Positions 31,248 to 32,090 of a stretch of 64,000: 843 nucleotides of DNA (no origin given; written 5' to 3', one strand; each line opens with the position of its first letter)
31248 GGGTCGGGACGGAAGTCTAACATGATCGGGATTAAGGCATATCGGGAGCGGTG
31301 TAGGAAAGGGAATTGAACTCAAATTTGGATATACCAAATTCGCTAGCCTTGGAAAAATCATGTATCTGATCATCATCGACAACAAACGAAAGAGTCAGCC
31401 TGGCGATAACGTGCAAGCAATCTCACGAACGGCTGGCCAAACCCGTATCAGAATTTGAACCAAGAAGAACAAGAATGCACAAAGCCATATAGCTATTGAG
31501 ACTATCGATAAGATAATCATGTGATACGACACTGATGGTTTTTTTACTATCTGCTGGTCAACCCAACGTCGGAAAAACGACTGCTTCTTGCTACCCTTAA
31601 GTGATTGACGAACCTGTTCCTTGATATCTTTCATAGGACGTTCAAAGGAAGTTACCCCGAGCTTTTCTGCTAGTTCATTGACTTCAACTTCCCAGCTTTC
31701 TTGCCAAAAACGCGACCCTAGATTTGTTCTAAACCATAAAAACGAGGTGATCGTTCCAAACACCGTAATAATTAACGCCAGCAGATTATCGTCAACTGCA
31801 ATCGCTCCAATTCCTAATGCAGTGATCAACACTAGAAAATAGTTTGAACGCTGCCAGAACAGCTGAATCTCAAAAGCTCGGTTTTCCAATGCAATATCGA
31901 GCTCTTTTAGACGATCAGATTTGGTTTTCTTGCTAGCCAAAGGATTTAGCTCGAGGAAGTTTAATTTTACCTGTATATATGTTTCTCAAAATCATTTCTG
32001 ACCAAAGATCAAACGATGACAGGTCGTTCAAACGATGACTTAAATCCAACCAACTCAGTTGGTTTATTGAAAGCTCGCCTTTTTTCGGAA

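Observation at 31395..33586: Candidate novel anti-phage system: SAM methyltransferase + HARE-HTH/Nudix + 3-TM membrane effector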

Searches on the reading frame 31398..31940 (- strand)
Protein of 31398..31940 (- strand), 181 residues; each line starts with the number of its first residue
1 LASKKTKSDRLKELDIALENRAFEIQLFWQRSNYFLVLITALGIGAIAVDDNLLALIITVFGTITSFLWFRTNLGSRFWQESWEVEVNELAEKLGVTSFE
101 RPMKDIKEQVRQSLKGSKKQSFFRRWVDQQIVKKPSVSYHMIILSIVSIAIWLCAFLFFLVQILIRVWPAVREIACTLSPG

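Call 4: search_protein_families(library=pfam, proteins=[window:31398-31940:-], max_evalue=1)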
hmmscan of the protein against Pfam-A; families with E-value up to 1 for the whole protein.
window:31398-31940:- (181 aa): 4 families
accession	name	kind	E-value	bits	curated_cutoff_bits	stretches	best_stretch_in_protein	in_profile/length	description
PF24838.2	8xMP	-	4.3e-24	85.3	30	1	12-160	2-135/136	Octameric membrane protein family (8xMP)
PF23022.3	6TM_1st_PGAP2IP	-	0.013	16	27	1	28-89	48-108/156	PGAP2IP, first transmembrane domain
PF24359.1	DUF7515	-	0.18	12.5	27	1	79-115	30-68/85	Domain of unknown function (DUF7515)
PF04193.19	PQ-loop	-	0.31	11.3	22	1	144-169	33-58/61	PQ loop repeat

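Call 5: search_protein_families(library=padloc, proteins=[window:31398-31940:-], max_evalue=1)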
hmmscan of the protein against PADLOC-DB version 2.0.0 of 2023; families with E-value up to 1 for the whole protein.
window:31398-31940:- (181 aa): 0 families

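Call 6: search_protein_families(library=ncbifam, proteins=[window:31398-31940:-], max_evalue=1)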
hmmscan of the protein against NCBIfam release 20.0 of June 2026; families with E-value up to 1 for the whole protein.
window:31398-31940:- (181 aa): 2 families
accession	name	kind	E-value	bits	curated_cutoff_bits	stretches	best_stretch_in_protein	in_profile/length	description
NF041002.1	pilin_ComGF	equivalog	0.15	12.3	80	1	54-144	16-105/139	competence type IV pilus minor pilin ComGF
NF047592.1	LA_1883_fam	equivalog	0.3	10.1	400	1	102-128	453-479/499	LIC12015 family putative lipoprotein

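Call 8: search_protein_families(library=phrogs, proteins=[window:31398-31940:-], max_evalue=0.1)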
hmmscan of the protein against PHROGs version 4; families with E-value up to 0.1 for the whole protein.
window:31398-31940:- (181 aa): 1 family
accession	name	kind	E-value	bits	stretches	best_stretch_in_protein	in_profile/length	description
phrog_34819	-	unknown function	0.0086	17.6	1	29-70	33-75/89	-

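Call 15: search_solved_structures(query=window:31398-31940:-, max_evalue=10)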
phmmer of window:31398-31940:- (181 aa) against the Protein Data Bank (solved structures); distinct sequences matched with E-value up to 10: 0.

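Call 19: find_homologous_proteins(query=window:31398-31940:-)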
Query window:31398-31940:- (181 aa): 200 proteins with E <= 0.001 among 422 candidates; the best 120 are listed.
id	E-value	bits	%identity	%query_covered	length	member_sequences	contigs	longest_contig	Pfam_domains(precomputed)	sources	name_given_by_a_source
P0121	1.3e-112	391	100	100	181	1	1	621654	PF24838.3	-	-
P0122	7.5e-93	327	85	97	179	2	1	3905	PF24838.3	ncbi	-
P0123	8.5e-93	327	86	98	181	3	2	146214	PF24838.3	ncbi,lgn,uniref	ncbi:hypothetical protein [Parasphingorhabdus sp.]|uniref:RipA family octameric membrane protein n=1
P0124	3.5e-88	312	82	97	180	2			PF24838.3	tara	tara:strand:+ start:1706 stop:2248 length:543 start_codon:yes stop_codon:yes gene_type:complete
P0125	5.6e-79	282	72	98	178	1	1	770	PF24838.3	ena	-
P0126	6.8e-62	226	63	86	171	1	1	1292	PF24838.3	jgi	-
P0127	2.3e-56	208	65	85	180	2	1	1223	PF24838.3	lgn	-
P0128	3.1e-56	208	53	98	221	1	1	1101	PF24838.3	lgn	-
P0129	5.0e-55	204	56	92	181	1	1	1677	PF24838.3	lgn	-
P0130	1.4e-54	202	59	87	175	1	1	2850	PF24838.3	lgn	-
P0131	1.8e-54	202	54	97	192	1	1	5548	PF24838.3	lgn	-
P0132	6.7e-54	200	63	81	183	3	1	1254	PF24838.3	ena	-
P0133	8.8e-54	200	56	91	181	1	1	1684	PF24838.3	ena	-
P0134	1.3e-53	199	60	88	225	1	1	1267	PF24838.3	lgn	-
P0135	1.4e-53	199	57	91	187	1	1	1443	PF24838.3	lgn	-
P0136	2.0e-53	199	56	93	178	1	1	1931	PF24838.3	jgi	jgi:hypothetical protein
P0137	3.1e-53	198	58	86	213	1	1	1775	PF24838.3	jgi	jgi:hypothetical protein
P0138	3.8e-53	198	61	81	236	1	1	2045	PF24838.3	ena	-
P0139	3.9e-53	198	55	92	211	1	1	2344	PF24838.3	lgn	-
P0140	4.1e-53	198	63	81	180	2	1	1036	PF24838.3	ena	-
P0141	4.5e-53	197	57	84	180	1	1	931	PF24838.3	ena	-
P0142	5.1e-53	197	54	92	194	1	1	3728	PF24838.3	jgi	jgi:hypothetical protein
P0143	6.4e-53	197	64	84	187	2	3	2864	PF24838.3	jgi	jgi:hypothetical protein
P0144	7.1e-53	197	56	94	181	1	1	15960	PF24838.3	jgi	jgi:hypothetical protein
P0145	8.0e-53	197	56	91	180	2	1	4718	PF24838.3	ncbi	-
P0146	9.5e-53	196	55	92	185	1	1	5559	PF24838.3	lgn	-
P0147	1.6e-52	196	57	86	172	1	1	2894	PF24838.3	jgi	jgi:hypothetical protein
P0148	1.9e-52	195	59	84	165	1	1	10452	PF24838.3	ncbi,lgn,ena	-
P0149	3.4e-52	195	60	85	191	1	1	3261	PF24838.3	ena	-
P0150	5.1e-52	194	60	85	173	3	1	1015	PF24838.3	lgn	-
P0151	5.2e-52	194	56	93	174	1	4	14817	PF24838.3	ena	-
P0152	5.5e-52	194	61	84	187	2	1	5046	PF24838.3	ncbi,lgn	-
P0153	6.1e-52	194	55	98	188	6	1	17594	PF24838.3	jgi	jgi:hypothetical protein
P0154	7.2e-52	194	58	82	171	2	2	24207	PF24838.3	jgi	-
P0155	7.9e-52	193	60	86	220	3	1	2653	PF24838.3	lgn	-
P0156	1.2e-51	193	58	83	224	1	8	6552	PF24838.3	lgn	-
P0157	1.3e-51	193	54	92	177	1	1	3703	PF24838.3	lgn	-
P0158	1.6e-51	192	56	83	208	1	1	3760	PF24838.3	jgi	jgi:hypothetical protein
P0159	1.9e-51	192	58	84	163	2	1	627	PF24838.3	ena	-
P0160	3.3e-51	191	55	90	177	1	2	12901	PF24838.3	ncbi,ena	-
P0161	3.4e-51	191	60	77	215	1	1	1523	PF24838.3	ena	-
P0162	3.9e-51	191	57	82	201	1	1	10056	PF24838.3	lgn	-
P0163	4.2e-51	191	55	84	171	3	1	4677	PF24838.3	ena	-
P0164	4.7e-51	191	61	84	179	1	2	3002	PF24838.3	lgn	-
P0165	5.7e-51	191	51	99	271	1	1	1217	PF24838.3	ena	-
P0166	6.8e-51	190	53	97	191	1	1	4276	PF24838.3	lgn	-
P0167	7.1e-51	190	55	96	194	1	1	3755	PF24838.3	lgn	-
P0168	8.3e-51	190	61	81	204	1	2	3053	PF24838.3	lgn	-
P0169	8.5e-51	190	57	84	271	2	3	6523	PF24838.3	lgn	-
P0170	8.8e-51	190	55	91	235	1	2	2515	PF24838.3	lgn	-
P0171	1.3e-50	190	55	84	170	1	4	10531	PF24838.3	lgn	-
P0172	1.5e-50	189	55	96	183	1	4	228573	PF24838.3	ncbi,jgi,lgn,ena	ncbi:MAG TPA: hypothetical protein VF605_10640 [Allosphingosinicella sp.]|jgi:hypothetical protein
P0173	1.5e-50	189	61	82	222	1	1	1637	PF24838.3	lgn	-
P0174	1.5e-50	189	55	91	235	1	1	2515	PF24838.3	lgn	-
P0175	1.8e-50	189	57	88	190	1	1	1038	PF24838.3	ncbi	-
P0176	2.0e-50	189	56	87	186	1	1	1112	PF24838.3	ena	-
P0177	2.0e-50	189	55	88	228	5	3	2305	PF24838.3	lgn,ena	-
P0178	2.4e-50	189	57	78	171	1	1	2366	PF24838.3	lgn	-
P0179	2.6e-50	189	51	93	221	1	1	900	PF24838.3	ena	-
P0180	2.7e-50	188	59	82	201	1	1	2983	PF24838.3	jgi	jgi:hypothetical protein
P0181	2.8e-50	188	57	83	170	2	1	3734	PF24838.3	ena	-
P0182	3.1e-50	188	57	85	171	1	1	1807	PF24838.3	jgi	jgi:hypothetical protein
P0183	3.1e-50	188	60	84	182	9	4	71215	PF24838.3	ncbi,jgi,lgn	ncbi:MAG: hypothetical protein ACK519_11805 [Sphingomonadaceae bacterium]|jgi:hypothetical protein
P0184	3.6e-50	188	57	84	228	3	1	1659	PF24838.3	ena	-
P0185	3.7e-50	188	50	99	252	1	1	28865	PF24838.3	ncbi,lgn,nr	ncbi:MAG: hypothetical protein M3Q08_00760 [Pseudomonadota bacterium]|nr:hypothetical protein [Pseud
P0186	3.8e-50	188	56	84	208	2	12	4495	PF24838.3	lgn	-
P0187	4.0e-50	188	55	90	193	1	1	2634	PF24838.3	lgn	-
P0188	4.3e-50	188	57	84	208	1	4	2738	PF24838.3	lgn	-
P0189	4.6e-50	188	56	84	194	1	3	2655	PF24838.3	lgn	-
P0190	4.6e-50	188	56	91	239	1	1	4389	PF24838.3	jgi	jgi:hypothetical protein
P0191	5.4e-50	187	55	86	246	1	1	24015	PF24838.3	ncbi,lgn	-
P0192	5.5e-50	187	56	86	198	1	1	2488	PF24838.3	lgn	-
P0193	7.2e-50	187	55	87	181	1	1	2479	PF24838.3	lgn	-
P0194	7.4e-50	187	61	81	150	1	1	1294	PF24838.3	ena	-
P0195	7.5e-50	187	59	84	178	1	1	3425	PF24838.3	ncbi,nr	ncbi:MAG: hypothetical protein JKY84_05835 [Emcibacteraceae bacterium]|nr:hypothetical protein [Emci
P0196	8.3e-50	187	57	82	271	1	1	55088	PF24838.3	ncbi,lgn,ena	-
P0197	8.9e-50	187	59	84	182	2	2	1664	PF24838.3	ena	-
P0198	9.3e-50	187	57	90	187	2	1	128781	PF24838.3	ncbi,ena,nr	ncbi:MAG: hypothetical protein COB37_03200 [Kordiimonadales bacterium]|nr:MAG: hypothetical protein 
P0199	9.4e-50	187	52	98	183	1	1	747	PF24838.3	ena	-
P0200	9.6e-50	187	59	84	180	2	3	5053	PF24838.3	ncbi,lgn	-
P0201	9.8e-50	187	56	81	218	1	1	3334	PF24838.3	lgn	-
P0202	1.0e-49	187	54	91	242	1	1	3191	PF24838.3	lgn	-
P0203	1.0e-49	187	52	92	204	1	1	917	PF24838.3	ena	-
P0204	1.4e-49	186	57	87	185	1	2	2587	PF24838.3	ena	-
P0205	1.6e-49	186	61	78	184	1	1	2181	PF24838.3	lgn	-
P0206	1.9e-49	186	57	85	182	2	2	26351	PF24838.3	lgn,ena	-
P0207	2.2e-49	185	56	90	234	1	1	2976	PF24838.3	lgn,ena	-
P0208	2.2e-49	185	56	84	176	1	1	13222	PF24838.3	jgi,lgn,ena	-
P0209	2.3e-49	185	60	82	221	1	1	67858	PF24838.3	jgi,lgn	jgi:hypothetical protein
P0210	2.4e-49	185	56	84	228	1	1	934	PF24838.3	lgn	-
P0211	2.5e-49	185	56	83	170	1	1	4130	PF24838.3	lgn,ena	-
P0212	2.5e-49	185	59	82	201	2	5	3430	PF24838.3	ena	-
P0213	2.5e-49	185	59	81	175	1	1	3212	PF24838.3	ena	-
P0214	3.0e-49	185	52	97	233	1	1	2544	PF24838.3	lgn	-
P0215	3.7e-49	185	53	89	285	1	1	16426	PF24838.3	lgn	-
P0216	5.2e-49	184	57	77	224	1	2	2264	PF24838.3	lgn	-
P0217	7.0e-49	184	53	94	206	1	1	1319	PF24838.3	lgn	-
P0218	8.7e-49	184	48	97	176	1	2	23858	PF24838.3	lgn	-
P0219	9.5e-49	183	60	78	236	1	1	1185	PF24838.3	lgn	-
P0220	1.0e-48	183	53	92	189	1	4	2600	PF24838.3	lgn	-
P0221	1.4e-48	183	59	79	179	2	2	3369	PF24838.3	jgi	jgi:hypothetical protein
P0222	1.6e-48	183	56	82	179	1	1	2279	PF24838.3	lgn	-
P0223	3.6e-48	182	55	93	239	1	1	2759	PF24838.3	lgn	-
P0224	4.3e-48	181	52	92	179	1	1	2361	PF24838.3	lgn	-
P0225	4.6e-48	181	58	82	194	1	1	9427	PF24838.3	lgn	-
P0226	4.7e-48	181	53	86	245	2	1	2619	PF24838.3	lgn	-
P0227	7.2e-48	181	55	78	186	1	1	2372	PF24838.3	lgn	-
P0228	7.9e-48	180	58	75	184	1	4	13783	PF24838.3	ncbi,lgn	-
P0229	8.9e-48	180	54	83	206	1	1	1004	PF24838.3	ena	-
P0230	9.5e-48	180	52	91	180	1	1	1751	PF24838.3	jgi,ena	jgi:hypothetical protein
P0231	9.6e-48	180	56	81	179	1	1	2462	PF24838.3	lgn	-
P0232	9.9e-48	180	53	85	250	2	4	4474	PF24838.3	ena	-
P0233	1.0e-47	180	52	90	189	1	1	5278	PF24838.3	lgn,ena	-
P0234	1.1e-47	180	55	86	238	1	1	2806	PF24838.3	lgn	-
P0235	1.4e-47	180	54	88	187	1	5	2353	PF24838.3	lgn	-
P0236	1.5e-47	179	52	92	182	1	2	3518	PF24838.3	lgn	-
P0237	1.9e-47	179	56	80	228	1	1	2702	PF24838.3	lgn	-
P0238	2.0e-47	179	51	91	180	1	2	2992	PF24838.3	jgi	jgi:hypothetical protein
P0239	2.0e-47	179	55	82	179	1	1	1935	PF24838.3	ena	-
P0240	2.4e-47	179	53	90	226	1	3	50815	PF24838.3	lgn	-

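Call 45: search_solved_structures(query=A2, max_evalue=10)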
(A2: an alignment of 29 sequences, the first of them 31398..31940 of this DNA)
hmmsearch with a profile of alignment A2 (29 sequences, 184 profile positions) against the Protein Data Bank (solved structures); distinct sequences matched with E-value up to 10: 1.
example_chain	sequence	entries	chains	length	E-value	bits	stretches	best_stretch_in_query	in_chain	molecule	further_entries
3jc8_Ca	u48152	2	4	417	1.3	11.9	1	51-81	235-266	Type 4 fimbrial assembly protein PilC | PilC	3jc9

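Call 48: search_protein_representatives(alignment_id=A2)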
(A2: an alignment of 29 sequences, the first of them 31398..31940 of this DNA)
Query: 29 sequences, 184 profile positions. Proteins with E-value up to 0.001 (for the whole library): 1813; up to 1e-10: 741; up to 1e-30: 58. The best 150 are listed.
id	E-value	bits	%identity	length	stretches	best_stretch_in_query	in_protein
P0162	1.1e-80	286.0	-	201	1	4-174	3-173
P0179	1.2e-78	279.4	-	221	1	6-170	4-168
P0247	2.2e-78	278.5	-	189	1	5-180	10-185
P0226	3.5e-76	271.3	-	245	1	7-174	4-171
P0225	2.4e-71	255.5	-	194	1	7-170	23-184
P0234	1.8e-69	249.4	-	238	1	9-169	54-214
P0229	4.4e-66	238.4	-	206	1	8-163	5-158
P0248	9.4e-59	214.5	-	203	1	36-172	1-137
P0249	4.4e-56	205.8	-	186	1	39-168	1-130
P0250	2.6e-54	200.0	-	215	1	39-169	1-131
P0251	3.5e-54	199.6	-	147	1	39-177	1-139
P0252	2.2e-53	197.0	-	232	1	13-169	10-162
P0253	1.2e-52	194.6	-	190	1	2-171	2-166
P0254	1.9e-50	187.4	-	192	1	6-163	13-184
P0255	2.0e-50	187.3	-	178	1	10-166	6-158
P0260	2.2e-42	161.1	-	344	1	13-165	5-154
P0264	9.1e-38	146.1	-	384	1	9-161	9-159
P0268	4.2e-35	137.4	-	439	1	5-172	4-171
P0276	2.9e-34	134.6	-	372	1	10-168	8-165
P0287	2.4e-32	128.4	-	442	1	13-159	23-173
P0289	8.4e-32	126.6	-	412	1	14-163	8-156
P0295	3.4e-31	124.7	-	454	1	12-158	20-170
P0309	2.3e-29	118.7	-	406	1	6-162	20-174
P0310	7.8e-29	117.0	-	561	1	17-163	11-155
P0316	5.4e-28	114.2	-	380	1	15-172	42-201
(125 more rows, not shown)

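Call 49: search_protein_families(library=pfam, proteins=[P0260, P0264, P0268, P0276, P0287, P0289, P0295, P0309, P0310, P0316], max_evalue=0.01)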
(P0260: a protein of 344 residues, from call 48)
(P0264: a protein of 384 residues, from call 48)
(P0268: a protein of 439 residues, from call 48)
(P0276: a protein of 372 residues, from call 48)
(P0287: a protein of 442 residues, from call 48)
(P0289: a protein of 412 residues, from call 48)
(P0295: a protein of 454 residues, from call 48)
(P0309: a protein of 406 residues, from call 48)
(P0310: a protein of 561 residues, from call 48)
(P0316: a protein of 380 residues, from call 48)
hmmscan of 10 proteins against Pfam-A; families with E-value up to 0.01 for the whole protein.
P0260 (344 aa): 2 families
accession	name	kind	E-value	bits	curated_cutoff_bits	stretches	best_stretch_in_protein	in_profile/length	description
PF24838.2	8xMP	-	1.5e-26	93.3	30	1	5-151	2-134/136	Octameric membrane protein family (8xMP)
PF16007.11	DUF4777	-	0.0097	16.5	34.4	0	91-117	32-58/66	Domain of unknown function (DUF4777)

P0264 (384 aa): 1 family
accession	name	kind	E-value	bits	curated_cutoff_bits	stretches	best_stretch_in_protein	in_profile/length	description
PF24838.2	8xMP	-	1.6e-23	83.5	30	1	13-158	3-132/136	Octameric membrane protein family (8xMP)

P0268 (439 aa): 1 family
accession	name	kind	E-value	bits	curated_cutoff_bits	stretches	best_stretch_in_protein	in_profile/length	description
PF24838.2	8xMP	-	6e-26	91.3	30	1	12-162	3-135/136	Octameric membrane protein family (8xMP)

P0276 (372 aa): 1 family
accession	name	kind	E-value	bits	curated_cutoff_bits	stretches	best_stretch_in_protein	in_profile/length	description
PF24838.2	8xMP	-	3.6e-21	75.8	30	1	9-159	1-134/136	Octameric membrane protein family (8xMP)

P0287 (442 aa): 1 family
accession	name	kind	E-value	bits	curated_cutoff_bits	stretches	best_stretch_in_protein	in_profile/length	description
PF24838.2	8xMP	-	4.3e-21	75.6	30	1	22-173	2-131/136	Octameric membrane protein family (8xMP)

P0289 (412 aa): 1 family
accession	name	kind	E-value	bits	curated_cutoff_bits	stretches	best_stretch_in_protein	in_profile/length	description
PF24838.2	8xMP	-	1.2e-24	87.1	30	1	7-155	3-134/136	Octameric membrane protein family (8xMP)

P0295 (454 aa): 2 families
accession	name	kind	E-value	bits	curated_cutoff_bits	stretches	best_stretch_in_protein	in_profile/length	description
PF24838.2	8xMP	-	4.8e-21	75.4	30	1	20-175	2-135/136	Octameric membrane protein family (8xMP)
PF00691.25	OmpA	-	2.8e-05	24.8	27.2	1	323-408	2-81/98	OmpA family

P0309 (406 aa): 1 family
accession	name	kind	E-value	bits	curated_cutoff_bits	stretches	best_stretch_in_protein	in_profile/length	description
PF24838.2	8xMP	-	2.4e-20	73.2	30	1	25-175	1-135/136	Octameric membrane protein family (8xMP)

P0310 (561 aa): 2 families
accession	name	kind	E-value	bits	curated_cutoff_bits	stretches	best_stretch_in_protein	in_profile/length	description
PF01150.23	GDA1_CD39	-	4.2e-27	95.3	24.9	1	176-355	5-179/423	GDA1/CD39 (nucleoside phosphatase) family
PF24838.2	8xMP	-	3.8e-23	82.2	30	1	5-154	1-134/136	Octameric membrane protein family (8xMP)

P0316 (380 aa): 1 family
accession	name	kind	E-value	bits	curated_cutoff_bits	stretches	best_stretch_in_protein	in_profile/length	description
PF24838.2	8xMP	-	4.3e-26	91.8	30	1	40-192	3-135/136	Octameric membrane protein family (8xMP)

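Call 51: find_related_loci(query=A3, collection=genome_contigs, flank=5000)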
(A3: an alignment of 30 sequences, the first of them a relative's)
Query A3 (190 aa) in genome_contigs; peptide patterns used: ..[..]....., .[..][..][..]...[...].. (x = any residue, [..] = any of these).
120 stretches matched a pattern; 74 encode a relative of the query (tblastn E <= 1e-3); 74 distinct loci.
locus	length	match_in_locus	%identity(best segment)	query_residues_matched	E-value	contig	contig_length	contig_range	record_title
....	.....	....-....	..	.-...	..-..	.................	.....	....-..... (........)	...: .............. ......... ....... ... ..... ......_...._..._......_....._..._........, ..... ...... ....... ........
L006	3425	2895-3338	47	13-159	1e-37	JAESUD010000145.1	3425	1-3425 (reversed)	MAG: Emcibacteraceae bacterium isolate NORP331 CoAssembly_1675997, whole genome shotgun sequence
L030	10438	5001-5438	48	13-163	2e-37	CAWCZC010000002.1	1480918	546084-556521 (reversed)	MAG: uncultured Alphaproteobacteria bacterium isolate MFD01213.bin.2.41 genome assembly, contig: contig_1290, whole geno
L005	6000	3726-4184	44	3-150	3e-37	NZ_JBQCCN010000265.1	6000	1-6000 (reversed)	MAG: Sphingomonas sp. isolate bin033 k141_3890779, whole genome shotgun sequence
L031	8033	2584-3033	47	8-150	4e-37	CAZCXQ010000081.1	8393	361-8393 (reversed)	MAG TPA_asm: uncultured Sphingorhabdus sp. isolate SRP292972_co3_63 genome assembly, contig: NODE_3311_length_8393_cov_1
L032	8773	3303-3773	43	6-157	2e-35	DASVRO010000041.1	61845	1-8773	MAG TPA_asm: Allosphingosinicella sp. isolate SMAG_U3238 k141_519466, whole genome shotgun sequence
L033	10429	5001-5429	43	16-154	5e-32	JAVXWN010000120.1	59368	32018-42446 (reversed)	MAG: Acidobacteriota bacterium isolate BP_31 scaffold_12195333, whole genome shotgun sequence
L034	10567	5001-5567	33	4-187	4e-28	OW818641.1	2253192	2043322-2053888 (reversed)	metagenome genome assembly, chromosome: 1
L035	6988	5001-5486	39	4-153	3e-28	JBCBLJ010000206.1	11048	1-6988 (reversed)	MAG: Planctomycetota bacterium isolate J06628_11 k141_247855_length_11048_cov_12.0000, whole genome shotgun sequence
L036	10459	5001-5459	42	6-154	1e-27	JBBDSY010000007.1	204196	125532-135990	MAG: Nitrospirales bacterium isolate LejiaC_50_18 Lejia_C_105_length_204196_cov_11, whole genome shotgun sequence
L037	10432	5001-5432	42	16-155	3e-27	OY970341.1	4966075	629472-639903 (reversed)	MAG: uncultured delta proteobacterium isolate MFD01231.bin.c.2 genome assembly, chromosome: 1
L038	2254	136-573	36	15-157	1e-26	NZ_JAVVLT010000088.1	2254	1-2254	Marinobacter sp. OP 3.4 NODE_451_length_2254_cov_76.089131, whole genome shotgun sequence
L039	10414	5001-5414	41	16-150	2e-26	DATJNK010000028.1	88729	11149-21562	MAG TPA_asm: Verrucomicrobiia bacterium isolate SMAG_U14859 k141_3041759, whole genome shotgun sequence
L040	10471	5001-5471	35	16-163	3e-26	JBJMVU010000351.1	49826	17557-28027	MAG: Massilia sp. isolate H1_16_all_fractions_conc_50_67_10 k255_4597161, whole genome shotgun sequence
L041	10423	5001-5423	38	15-152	4e-26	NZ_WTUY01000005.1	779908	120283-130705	Alcanivorax sp. DP30 scaffold5, whole genome shotgun sequence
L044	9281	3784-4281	40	1-159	1e-25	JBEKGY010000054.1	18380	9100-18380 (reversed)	MAG: Terracidiphilus sp. isolate SPRUCE 264 SPRUCE_264_54, whole genome shotgun sequence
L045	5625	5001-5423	43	16-153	1e-25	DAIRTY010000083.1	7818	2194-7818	MAG TPA_asm: Acidobacteriaceae bacterium isolate CTOTU11297 NODE_3702_length_7818_cov_5.649878, whole genome shotgun seq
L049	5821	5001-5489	38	15-156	3e-25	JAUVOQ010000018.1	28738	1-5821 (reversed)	MAG: Candidatus Ruthturnera sp. isolate CSMAG_640 CSMAG_640_k141_172939_length_28738_cov_25.4281, whole genome shotgun s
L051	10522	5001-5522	32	16-186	4e-25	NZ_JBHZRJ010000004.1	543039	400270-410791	Saccharospirillum alexandrii strain HQB-399 NODE_4_length_543039_cov_123.628142, whole genome shotgun sequence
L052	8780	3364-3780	42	16-151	8e-25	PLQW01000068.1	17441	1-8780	MAG: Acidobacteriaceae bacterium isolate bog_382 73.20120700_S1X.44_contig_4573, whole genome shotgun sequence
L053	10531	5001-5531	37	9-171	1e-24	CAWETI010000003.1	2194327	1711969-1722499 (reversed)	MAG: uncultured delta proteobacterium isolate MFD01476.bin.2.41 genome assembly, contig: contig_21928, whole genome shot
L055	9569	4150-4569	42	16-152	1e-24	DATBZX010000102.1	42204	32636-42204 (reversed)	MAG TPA_asm: Terriglobales bacterium isolate SMAG_U7630 k141_442387, whole genome shotgun sequence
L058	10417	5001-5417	43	17-152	2e-24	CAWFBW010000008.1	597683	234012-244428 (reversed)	MAG: uncultured Acidobacteriaceae bacterium isolate MFD00822.bin.2.97 genome assembly, contig: contig_41256, whole genom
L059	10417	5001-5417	37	18-151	2e-24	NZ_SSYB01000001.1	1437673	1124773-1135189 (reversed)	Geomonas edaphica strain Red53 contig1, whole genome shotgun sequence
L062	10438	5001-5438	38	16-154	8e-24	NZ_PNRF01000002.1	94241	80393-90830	Billgrantia endophytica strain MC28 582, whole genome shotgun sequence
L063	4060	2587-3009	38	16-150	7e-24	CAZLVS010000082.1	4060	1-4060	MAG TPA_asm: uncultured Ignavibacteria bacterium isolate binchicken_co17_427 genome assembly, contig: NODE_38847_length_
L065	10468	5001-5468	37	7-158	3e-23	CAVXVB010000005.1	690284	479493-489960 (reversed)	MAG: uncultured Verrucomicrobiae bacterium isolate MFD04780.bin.1.113 genome assembly, contig: contig_21795, whole genom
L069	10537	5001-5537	35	2-162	1e-21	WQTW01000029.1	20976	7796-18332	MAG: Proteobacteria bacterium isolate Cu122P3bin14 JGI20164J26629_10000327, whole genome shotgun sequence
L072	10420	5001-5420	35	16-152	2e-20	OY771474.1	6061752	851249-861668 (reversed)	MAG: uncultured Desulfobacterium sp. isolate 2c08e38e-77a0-468a-b8ca-c683eacf49f2 genome assembly, chromosome: 1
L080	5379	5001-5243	37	15-93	1e-13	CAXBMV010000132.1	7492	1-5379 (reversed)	MAG TPA_asm: uncultured Gammaproteobacteria bacterium isolate ERR2762118_concoct_132 genome assembly, contig: ERZ3421824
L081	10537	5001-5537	27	5-175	8e-13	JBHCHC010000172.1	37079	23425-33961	MAG: Moraxella sp. isolate Z2-86_MAG_25 Z2-86__79481, whole genome shotgun sequence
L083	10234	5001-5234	35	15-90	5e-12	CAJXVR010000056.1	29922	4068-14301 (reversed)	MAG TPA_asm: uncultured Verrucomicrobia bacterium isolate SRR3933246_bin.8_MetaBAT_v2.12.1_MAG genome assembly, contig:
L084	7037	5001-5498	28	1-160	6e-12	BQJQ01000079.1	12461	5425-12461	MAG: Phycisphaeraceae bacterium DHS20C14 DNA, sequence079, whole genome shotgun sequence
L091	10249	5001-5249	34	8-88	2e-7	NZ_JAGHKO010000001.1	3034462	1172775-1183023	Niastella soli strain MAH-29 platanus_K_17_124_1, whole genome shotgun sequence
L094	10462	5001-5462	26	2-159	2e-6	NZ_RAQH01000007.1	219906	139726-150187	Epilithonimonas arachidiradicis strain DSM 27620 Ga0170462_107, whole genome shotgun sequence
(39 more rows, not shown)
